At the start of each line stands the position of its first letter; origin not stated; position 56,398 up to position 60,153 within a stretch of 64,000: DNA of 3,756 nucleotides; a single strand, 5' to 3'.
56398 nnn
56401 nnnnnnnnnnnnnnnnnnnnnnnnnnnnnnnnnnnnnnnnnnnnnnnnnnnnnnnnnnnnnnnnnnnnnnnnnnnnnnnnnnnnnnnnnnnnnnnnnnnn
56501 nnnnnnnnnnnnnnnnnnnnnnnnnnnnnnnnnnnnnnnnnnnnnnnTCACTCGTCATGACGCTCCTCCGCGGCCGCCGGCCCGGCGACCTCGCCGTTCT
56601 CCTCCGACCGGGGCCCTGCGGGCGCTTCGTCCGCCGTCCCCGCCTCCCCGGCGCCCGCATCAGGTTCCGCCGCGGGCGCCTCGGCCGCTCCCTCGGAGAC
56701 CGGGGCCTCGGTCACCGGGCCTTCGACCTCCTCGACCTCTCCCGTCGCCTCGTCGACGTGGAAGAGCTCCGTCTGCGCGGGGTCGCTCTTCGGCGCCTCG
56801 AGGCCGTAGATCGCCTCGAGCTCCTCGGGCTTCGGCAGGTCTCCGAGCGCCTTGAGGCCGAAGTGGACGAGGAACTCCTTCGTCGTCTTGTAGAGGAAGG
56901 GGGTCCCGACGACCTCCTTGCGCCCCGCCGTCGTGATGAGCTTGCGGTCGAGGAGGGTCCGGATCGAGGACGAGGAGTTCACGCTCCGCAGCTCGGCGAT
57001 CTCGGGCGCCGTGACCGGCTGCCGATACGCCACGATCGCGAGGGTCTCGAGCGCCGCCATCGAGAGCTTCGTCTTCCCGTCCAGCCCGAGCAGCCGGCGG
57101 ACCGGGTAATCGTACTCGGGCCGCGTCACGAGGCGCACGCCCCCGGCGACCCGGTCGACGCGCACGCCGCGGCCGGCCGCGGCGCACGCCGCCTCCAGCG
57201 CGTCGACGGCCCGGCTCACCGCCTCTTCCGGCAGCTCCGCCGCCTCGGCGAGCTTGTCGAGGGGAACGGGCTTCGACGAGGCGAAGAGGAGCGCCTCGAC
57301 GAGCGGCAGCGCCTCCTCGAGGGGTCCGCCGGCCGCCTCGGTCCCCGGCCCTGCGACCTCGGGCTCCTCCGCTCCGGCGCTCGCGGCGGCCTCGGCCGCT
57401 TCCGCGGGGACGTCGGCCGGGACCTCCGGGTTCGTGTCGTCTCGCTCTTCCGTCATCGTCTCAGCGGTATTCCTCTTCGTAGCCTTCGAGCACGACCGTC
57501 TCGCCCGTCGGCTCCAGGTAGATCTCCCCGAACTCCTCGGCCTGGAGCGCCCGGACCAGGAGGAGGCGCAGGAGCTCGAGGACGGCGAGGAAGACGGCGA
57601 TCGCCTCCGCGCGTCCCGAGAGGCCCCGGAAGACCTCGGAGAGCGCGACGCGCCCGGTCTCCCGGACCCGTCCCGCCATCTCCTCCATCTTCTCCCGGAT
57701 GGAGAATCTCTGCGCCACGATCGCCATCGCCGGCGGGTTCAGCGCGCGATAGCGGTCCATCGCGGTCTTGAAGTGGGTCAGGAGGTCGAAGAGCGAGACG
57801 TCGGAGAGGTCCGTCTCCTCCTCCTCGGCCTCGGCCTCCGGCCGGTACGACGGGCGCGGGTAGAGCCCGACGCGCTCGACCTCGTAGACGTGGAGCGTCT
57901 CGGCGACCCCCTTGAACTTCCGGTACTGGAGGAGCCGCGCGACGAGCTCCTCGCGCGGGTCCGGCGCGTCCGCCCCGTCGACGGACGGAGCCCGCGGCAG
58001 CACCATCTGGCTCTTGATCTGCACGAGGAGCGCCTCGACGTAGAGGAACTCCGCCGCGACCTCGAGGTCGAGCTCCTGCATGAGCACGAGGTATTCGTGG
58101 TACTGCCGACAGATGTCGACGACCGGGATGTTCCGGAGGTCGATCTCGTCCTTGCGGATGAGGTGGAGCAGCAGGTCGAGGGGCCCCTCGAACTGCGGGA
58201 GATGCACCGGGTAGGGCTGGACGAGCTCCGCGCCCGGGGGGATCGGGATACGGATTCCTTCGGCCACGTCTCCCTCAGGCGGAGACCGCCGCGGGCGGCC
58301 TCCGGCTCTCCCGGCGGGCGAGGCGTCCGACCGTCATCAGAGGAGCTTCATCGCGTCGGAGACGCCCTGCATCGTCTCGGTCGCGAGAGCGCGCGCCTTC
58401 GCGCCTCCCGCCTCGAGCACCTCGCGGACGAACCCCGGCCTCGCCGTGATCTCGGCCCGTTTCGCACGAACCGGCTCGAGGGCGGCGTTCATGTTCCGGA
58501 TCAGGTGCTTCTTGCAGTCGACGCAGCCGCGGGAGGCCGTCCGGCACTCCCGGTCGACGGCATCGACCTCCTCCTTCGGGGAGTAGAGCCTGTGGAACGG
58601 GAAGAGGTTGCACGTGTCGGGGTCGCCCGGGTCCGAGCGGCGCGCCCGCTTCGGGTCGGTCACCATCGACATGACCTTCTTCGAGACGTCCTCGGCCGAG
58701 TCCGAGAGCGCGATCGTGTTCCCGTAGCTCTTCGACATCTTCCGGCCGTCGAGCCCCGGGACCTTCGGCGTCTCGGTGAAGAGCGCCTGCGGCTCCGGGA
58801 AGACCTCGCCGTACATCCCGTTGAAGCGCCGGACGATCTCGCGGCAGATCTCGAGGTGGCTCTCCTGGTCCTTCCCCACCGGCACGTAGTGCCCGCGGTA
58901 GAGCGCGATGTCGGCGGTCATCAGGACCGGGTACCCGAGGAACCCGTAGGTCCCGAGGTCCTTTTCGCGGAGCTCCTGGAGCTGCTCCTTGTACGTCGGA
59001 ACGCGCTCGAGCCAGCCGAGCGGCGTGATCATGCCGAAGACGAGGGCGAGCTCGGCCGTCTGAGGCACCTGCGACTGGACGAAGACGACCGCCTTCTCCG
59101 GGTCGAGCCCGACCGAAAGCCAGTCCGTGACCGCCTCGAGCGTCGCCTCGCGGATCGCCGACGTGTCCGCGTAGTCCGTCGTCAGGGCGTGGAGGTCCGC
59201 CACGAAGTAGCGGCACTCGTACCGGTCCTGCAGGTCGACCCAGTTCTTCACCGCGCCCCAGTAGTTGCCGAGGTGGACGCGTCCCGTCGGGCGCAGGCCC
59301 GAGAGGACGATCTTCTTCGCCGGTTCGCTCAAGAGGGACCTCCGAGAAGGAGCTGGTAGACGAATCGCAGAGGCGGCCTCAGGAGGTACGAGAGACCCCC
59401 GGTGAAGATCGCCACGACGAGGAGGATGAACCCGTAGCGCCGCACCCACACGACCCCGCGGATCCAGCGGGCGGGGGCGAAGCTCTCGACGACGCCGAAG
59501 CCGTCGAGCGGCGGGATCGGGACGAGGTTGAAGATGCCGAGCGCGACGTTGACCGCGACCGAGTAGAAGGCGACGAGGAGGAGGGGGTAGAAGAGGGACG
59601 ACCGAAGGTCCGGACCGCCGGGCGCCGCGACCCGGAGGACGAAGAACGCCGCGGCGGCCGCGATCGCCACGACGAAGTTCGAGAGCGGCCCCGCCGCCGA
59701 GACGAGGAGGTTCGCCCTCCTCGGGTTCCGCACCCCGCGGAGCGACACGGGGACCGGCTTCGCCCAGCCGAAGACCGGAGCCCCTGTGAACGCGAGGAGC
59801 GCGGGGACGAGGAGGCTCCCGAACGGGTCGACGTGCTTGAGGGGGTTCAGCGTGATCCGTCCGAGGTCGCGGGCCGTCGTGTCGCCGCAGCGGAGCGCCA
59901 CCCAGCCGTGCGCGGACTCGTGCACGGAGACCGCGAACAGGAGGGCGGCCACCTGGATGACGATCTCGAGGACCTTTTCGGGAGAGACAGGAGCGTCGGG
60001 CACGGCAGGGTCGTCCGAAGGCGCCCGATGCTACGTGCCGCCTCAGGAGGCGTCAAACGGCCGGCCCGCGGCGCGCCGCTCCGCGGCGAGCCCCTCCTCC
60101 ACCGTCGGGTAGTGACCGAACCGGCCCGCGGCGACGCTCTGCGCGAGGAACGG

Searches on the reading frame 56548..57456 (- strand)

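Call 26: search_protein_families(library=pfam, proteins=[window:56548-57456:-], max_evalue=0.00001)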
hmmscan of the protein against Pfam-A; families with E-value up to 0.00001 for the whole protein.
window:56548-57456:- (302 aa): 1 family
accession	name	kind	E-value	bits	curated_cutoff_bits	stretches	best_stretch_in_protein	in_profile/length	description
PF04079.22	SMC_ScpB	-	1.2e-49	168.4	27.4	1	52-209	2-159/160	Segregation and condensation complex subunit ScpB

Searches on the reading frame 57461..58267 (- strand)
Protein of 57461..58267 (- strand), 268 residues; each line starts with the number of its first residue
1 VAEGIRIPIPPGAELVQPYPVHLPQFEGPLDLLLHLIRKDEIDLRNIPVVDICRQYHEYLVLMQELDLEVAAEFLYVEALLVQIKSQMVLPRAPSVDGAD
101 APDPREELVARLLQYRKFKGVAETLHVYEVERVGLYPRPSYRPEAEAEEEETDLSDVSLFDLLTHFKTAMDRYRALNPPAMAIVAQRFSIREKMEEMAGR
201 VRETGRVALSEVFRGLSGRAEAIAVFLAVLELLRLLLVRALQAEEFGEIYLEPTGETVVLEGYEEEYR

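Call 26: search_protein_families(library=pfam, proteins=[window:57461-58267:-], max_evalue=0.00001)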
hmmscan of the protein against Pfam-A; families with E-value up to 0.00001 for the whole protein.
window:57461-58267:- (268 aa): 1 family
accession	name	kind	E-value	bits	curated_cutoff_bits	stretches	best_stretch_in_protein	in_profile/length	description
PF02616.19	SMC_ScpA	-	1.7e-32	113.7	24.6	1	36-251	1-229/232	Segregation and condensation protein ScpA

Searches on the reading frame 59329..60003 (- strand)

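Call 26: search_protein_families(library=pfam, proteins=[window:59329-60003:-], max_evalue=0.00001)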
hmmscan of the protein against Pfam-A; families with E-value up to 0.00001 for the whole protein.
window:59329-60003:- (224 aa): 1 family
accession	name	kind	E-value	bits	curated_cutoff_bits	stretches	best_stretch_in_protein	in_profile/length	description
PF02163.28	Peptidase_M50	-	1.4e-14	54.5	27.2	2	18-123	3-103/221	Peptidase family M50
